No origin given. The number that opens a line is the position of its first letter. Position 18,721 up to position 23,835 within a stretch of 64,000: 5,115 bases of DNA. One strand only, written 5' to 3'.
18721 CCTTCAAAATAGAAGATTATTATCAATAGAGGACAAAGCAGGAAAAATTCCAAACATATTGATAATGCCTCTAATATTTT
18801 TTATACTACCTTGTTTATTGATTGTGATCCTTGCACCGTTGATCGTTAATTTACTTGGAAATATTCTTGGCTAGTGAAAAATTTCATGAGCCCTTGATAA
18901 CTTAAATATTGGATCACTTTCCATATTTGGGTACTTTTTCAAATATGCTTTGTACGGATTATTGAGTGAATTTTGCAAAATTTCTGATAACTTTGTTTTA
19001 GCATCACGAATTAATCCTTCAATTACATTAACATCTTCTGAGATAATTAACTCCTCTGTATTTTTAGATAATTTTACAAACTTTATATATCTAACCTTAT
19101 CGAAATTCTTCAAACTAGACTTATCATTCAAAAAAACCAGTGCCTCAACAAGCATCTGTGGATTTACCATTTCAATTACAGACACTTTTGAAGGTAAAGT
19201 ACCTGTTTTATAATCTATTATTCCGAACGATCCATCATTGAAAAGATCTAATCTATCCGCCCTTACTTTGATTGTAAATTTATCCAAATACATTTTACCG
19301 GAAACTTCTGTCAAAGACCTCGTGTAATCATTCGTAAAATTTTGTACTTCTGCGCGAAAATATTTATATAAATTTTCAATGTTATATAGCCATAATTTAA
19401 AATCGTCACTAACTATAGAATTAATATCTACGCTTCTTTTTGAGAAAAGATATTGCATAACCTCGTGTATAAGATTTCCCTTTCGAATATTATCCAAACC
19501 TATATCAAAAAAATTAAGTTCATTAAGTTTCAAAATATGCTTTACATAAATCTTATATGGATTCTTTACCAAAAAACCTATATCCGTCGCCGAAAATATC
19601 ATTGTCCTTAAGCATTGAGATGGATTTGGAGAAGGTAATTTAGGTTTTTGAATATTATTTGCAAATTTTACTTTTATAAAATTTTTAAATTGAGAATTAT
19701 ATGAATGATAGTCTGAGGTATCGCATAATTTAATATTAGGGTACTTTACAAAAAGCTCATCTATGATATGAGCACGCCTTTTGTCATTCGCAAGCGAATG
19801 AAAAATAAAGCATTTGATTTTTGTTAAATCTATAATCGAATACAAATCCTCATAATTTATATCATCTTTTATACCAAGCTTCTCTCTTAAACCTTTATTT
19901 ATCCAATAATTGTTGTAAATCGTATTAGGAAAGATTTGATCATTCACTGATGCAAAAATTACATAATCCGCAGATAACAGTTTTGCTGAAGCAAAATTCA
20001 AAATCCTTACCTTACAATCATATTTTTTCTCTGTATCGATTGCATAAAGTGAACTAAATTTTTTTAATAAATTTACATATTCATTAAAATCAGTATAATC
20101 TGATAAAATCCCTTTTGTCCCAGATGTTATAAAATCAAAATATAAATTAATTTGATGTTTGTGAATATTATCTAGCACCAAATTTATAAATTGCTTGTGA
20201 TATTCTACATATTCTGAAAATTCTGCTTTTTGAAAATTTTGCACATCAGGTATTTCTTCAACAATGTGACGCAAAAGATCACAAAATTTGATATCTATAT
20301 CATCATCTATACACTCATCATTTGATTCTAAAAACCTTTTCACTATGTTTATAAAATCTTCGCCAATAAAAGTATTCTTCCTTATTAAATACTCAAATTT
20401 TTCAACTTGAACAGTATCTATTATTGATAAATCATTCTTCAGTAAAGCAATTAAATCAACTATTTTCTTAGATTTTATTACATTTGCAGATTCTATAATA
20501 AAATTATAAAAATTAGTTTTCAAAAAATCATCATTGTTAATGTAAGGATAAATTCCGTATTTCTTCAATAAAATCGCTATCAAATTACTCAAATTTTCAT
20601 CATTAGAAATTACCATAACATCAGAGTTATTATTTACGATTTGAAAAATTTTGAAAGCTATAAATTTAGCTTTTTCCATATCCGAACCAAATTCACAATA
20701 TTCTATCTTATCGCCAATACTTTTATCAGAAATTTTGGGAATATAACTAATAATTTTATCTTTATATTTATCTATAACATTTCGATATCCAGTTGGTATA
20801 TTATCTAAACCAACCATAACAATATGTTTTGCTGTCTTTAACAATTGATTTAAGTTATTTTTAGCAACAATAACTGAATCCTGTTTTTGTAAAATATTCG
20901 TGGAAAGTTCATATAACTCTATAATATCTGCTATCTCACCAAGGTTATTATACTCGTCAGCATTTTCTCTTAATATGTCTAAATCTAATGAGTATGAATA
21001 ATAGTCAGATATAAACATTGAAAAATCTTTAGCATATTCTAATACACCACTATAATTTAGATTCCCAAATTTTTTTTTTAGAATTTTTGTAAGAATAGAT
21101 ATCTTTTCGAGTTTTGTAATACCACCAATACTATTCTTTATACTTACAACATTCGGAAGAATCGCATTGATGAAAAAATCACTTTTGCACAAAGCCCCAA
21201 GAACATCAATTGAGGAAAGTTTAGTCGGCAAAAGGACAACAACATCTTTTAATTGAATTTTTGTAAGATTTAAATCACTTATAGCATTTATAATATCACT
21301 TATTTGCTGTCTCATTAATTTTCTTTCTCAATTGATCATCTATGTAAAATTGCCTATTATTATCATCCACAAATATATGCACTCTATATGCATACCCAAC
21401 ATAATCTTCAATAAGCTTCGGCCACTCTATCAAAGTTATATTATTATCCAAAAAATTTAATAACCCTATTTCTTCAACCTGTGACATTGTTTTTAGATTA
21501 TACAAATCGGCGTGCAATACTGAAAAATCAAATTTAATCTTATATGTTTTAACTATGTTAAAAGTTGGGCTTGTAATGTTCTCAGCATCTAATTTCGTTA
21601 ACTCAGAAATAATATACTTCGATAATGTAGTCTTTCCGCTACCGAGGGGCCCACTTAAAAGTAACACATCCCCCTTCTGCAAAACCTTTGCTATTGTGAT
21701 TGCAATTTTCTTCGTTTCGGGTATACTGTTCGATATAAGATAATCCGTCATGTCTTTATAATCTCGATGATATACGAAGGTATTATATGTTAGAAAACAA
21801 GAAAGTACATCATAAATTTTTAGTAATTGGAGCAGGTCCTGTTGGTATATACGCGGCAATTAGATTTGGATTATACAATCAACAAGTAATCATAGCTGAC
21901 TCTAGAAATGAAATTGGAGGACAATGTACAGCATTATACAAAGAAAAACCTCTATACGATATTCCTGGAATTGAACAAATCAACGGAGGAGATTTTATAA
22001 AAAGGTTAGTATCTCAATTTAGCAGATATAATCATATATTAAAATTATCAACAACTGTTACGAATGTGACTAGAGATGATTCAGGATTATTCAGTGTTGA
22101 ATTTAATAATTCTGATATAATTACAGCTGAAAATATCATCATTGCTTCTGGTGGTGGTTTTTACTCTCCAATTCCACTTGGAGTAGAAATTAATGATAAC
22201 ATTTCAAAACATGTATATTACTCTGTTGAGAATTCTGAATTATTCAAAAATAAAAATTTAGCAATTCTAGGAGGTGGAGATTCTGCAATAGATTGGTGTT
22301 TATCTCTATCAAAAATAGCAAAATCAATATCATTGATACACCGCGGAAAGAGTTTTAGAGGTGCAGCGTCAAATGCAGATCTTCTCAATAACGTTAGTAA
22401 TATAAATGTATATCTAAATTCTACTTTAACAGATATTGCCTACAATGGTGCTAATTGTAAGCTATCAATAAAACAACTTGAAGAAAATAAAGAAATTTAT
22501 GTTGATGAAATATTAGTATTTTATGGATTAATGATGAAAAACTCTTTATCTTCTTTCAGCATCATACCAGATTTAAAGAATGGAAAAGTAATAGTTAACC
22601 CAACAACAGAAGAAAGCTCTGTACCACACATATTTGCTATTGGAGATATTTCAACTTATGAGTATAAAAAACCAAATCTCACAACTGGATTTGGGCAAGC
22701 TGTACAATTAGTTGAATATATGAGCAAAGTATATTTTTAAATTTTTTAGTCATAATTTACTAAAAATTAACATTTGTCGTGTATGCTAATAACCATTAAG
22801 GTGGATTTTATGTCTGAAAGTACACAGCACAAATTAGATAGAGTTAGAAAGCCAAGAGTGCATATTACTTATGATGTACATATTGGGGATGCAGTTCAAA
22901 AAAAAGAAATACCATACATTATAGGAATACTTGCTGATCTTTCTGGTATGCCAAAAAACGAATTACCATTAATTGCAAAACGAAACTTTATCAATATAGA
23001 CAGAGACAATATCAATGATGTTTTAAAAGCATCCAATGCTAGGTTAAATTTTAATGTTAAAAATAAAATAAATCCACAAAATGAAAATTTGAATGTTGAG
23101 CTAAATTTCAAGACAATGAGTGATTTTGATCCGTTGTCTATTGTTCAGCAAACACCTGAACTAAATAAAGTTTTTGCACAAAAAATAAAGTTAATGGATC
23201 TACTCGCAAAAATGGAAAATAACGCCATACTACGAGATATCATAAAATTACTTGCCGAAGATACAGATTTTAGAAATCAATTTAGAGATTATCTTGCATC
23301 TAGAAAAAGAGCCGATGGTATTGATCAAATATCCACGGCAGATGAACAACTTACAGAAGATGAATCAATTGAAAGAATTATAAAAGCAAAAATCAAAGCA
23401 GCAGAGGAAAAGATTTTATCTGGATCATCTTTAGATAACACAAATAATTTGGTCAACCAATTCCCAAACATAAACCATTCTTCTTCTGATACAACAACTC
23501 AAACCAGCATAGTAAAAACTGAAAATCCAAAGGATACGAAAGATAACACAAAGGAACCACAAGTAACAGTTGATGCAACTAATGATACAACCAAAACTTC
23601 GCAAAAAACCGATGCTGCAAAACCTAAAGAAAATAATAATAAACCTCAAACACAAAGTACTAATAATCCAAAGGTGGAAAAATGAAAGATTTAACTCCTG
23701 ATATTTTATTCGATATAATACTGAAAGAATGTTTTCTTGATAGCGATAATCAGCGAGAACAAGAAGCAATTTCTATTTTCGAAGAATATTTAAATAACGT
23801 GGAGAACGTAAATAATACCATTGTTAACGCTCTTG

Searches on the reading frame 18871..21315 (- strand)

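Call 22: search_protein_families(library=pfam, proteins=[window:18871-21315:-], max_evalue=0.0001)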
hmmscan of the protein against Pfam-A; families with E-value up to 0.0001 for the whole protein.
window:18871-21315:- (814 aa): 1 family
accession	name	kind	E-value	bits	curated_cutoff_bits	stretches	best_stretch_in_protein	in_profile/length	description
PF12705.13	PDDEXK_1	-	3e-09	37.6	22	1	574-748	2-191/247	PD-(D/E)XK nuclease superfamily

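Call 59: search_protein_families(library=ncbifam, proteins=[window:18871-21315:-], max_evalue=0.001)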
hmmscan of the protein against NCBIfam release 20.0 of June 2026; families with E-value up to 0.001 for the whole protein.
window:18871-21315:- (814 aa): 2 families
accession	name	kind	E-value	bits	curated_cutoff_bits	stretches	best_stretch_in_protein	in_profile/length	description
TIGR02786.1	addB_alphas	equivalog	3e-33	115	486.5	2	558-798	736-1005/1024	double-strand break repair protein AddB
TIGR03623.1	TIGR03623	subfamily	8.7e-12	44.1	299.6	1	664-727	719-783/876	probable DNA repair protein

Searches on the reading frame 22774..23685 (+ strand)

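Call 23: search_protein_families(library=pfam, proteins=[window:22774-23685:+], max_evalue=0.0001)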
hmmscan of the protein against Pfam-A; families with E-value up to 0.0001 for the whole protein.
window:22774-23685:+ (303 aa): 1 family
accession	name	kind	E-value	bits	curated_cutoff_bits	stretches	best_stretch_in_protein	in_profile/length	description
PF05591.17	T6SS_VipA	-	8.3e-45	152.8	24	1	22-171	2-151/155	Type VI secretion system, VipA, VC_A0107 or Hcp2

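Call 59: search_protein_families(library=ncbifam, proteins=[window:22774-23685:+], max_evalue=0.001)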
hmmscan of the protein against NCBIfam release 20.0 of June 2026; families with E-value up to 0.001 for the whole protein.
window:22774-23685:+ (303 aa): 1 family
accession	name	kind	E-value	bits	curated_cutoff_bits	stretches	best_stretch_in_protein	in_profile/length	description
TIGR03358.1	VI_chp_5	equivalog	3.7e-44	150.3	97.25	1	18-171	1-154/160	type VI secretion system contractile sheath small subunit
